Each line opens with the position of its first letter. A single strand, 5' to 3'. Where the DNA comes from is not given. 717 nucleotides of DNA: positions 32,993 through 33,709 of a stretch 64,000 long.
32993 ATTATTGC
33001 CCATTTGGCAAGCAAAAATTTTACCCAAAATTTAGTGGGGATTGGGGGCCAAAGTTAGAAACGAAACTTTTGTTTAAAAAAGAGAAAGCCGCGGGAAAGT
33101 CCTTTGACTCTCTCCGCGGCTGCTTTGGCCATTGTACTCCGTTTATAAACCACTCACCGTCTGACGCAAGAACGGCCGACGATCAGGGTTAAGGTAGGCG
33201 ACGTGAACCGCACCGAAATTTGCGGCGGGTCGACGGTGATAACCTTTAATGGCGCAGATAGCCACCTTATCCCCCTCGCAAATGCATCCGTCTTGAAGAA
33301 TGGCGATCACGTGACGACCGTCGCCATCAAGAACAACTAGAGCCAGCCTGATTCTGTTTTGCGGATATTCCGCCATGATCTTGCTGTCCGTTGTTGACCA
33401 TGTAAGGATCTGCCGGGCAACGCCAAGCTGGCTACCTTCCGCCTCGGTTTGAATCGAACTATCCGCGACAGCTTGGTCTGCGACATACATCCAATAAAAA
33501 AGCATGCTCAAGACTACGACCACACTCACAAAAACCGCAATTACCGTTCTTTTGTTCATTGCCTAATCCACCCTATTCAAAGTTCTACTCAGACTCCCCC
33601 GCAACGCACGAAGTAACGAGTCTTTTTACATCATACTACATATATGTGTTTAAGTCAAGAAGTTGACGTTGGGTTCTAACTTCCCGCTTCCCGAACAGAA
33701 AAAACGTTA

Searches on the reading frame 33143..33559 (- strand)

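Call 19: search_protein_families(library=pfam, proteins=[window:33143-33559:-], max_evalue=0.1)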
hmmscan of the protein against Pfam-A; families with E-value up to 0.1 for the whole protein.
window:33143-33559:- (138 aa): 1 family
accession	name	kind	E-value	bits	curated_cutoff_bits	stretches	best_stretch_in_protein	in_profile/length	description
PF10883.13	DUF2681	-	0.019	15.7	28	1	6-53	6-53/90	Protein of unknown function (DUF2681)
